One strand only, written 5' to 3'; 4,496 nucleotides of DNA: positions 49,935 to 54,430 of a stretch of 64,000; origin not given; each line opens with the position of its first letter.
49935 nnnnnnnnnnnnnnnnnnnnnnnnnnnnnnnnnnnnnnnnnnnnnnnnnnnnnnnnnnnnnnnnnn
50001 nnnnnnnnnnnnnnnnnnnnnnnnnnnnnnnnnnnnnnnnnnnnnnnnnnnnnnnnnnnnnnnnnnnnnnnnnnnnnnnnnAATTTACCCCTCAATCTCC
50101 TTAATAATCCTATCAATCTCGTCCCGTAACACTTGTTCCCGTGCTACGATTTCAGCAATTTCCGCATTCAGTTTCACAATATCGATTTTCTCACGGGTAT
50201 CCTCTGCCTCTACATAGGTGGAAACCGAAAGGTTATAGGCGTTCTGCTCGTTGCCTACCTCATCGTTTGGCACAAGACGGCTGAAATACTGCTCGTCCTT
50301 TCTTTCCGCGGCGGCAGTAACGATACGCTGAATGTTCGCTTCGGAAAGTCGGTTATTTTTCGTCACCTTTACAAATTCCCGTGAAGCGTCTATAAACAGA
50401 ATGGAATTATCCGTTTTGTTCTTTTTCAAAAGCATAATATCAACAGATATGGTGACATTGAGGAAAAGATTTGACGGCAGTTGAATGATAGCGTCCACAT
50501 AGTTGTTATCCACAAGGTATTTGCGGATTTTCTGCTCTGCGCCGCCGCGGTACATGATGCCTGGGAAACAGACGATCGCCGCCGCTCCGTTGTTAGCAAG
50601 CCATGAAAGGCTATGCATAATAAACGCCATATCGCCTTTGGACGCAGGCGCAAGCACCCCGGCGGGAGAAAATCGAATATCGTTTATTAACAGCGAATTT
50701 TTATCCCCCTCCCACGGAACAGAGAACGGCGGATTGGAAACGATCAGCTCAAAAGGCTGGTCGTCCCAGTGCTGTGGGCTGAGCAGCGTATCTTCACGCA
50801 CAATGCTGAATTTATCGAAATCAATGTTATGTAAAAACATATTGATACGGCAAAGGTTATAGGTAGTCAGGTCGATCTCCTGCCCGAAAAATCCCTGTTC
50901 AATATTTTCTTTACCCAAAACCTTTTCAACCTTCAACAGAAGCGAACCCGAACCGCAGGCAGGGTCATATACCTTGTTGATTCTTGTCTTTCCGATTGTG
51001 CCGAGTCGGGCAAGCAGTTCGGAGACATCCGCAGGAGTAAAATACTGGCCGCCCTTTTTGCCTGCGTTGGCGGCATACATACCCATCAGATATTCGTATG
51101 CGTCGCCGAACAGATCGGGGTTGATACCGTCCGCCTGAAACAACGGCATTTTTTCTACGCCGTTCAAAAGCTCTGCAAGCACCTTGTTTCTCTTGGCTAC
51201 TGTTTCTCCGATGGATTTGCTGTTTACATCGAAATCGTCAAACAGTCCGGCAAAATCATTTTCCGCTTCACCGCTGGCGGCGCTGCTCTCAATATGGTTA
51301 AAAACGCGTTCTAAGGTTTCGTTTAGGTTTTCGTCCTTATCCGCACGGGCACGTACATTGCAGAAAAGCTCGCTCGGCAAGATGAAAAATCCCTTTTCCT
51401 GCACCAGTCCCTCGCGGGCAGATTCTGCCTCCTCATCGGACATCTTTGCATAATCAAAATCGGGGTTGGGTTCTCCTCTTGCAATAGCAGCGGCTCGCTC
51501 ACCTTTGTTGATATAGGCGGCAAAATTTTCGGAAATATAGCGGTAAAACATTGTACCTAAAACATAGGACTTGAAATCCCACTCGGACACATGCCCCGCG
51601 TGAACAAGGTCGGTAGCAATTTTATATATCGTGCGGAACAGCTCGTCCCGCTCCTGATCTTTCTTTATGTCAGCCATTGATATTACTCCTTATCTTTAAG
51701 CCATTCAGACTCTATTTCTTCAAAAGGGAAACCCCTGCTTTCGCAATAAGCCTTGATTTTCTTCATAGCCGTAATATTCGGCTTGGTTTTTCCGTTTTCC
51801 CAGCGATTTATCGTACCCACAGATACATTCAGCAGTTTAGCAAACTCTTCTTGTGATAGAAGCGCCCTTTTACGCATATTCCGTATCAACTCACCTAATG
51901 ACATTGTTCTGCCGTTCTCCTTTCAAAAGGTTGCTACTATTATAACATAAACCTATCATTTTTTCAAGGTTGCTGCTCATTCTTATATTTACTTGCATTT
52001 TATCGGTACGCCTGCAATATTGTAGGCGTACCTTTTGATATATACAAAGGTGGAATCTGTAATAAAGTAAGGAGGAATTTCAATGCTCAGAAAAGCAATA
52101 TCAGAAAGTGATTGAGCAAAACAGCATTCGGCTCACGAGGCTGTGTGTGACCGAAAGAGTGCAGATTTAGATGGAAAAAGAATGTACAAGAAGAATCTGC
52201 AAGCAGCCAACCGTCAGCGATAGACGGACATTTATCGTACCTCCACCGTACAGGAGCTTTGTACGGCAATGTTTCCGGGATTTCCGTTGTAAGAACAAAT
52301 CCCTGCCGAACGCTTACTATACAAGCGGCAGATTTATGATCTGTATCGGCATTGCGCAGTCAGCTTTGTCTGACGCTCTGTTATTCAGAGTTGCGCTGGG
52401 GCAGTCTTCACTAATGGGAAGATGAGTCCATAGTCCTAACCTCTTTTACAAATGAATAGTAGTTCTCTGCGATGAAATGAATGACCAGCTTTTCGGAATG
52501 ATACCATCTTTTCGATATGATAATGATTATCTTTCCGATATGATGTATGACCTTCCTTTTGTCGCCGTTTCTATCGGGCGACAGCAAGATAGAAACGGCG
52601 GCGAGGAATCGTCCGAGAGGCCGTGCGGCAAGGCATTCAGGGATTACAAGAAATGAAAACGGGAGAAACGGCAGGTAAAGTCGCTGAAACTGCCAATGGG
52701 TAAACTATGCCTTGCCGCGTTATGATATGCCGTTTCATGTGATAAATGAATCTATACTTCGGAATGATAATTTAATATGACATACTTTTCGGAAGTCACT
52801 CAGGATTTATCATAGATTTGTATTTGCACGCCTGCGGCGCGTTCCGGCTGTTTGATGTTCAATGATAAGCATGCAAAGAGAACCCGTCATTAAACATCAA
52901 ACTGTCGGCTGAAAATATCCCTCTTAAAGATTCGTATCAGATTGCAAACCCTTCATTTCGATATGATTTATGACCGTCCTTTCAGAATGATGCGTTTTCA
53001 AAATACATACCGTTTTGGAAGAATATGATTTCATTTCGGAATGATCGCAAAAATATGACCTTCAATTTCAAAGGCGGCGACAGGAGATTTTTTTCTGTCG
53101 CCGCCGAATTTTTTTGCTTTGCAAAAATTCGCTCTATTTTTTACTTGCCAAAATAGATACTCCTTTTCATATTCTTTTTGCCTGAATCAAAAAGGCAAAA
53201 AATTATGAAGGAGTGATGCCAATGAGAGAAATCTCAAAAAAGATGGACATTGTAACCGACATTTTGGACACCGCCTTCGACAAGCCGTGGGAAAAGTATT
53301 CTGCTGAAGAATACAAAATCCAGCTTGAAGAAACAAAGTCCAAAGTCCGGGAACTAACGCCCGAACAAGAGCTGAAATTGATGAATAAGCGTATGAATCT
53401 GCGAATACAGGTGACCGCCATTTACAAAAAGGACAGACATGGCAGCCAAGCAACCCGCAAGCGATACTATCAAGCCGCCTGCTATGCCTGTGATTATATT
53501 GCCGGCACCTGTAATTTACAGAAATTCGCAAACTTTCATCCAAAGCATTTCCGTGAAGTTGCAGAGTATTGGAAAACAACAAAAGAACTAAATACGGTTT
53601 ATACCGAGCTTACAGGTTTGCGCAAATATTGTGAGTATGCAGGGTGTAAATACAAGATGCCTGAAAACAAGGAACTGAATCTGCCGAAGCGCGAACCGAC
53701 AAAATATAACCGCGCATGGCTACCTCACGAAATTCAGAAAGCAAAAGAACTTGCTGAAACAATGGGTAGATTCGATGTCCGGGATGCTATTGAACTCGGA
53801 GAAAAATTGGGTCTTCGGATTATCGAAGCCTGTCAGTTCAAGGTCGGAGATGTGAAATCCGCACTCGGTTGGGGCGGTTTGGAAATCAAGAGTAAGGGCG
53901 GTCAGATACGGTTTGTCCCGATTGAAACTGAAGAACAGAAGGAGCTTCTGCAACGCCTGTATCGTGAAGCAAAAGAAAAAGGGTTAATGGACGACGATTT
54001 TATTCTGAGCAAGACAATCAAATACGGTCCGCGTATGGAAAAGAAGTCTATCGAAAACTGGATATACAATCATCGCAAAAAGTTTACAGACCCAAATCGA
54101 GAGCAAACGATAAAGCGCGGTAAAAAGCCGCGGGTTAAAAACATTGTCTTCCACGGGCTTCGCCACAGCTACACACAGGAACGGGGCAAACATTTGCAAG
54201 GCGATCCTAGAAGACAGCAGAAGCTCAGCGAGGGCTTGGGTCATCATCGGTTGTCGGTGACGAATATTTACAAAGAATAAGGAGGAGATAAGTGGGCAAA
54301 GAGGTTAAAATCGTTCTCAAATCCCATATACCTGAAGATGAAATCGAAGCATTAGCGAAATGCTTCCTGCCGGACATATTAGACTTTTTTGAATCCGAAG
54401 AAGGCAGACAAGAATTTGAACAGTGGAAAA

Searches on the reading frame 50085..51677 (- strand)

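Call 73: search_protein_families(library=pfam, proteins=[window:50085-51677:-], max_evalue=0.001)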
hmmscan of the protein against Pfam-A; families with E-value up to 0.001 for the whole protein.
window:50085-51677:- (530 aa): 3 families
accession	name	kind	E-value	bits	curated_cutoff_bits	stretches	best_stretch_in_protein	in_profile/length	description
PF02384.22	N6_Mtase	-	1.6e-106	356.6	20.4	1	187-496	3-310/311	N-6 DNA Methylase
PF12161.14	HsdM_N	-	4.9e-14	53.6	24.5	1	15-172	3-133/135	HsdM N-terminal domain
PF05175.20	MTS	-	3.3e-05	24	23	1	227-321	26-111/170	Methyltransferase small domain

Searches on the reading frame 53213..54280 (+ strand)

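Call 4: search_protein_families(library=ncbifam, proteins=[window:53213-54280:+], max_evalue=0.01)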
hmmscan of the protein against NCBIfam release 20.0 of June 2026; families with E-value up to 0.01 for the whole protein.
window:53213-54280:+ (355 aa): 3 families
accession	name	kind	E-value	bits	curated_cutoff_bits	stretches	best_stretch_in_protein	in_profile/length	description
TIGR02224.1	recomb_XerC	equivalog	1.1e-11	44.7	335.15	1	72-354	8-275/295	tyrosine recombinase XerC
TIGR02225.1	recomb_XerD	equivalog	2.4e-10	40.2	329.6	1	71-354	7-272/290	site-specific tyrosine recombinase XerD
NF001399.0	PRK00283.1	subfamily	1.6e-06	27.6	279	1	124-353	68-280/300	tyrosine recombinase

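Call 5: search_protein_families(library=pfam, proteins=[window:53213-54280:+], max_evalue=0.01)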
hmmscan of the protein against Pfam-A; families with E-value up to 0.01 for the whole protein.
window:53213-54280:+ (355 aa): 1 family
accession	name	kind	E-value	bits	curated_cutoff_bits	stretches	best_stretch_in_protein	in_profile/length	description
PF00589.27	Phage_integrase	-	1.1e-08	35.5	27.1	1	188-354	23-166/172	Phage integrase family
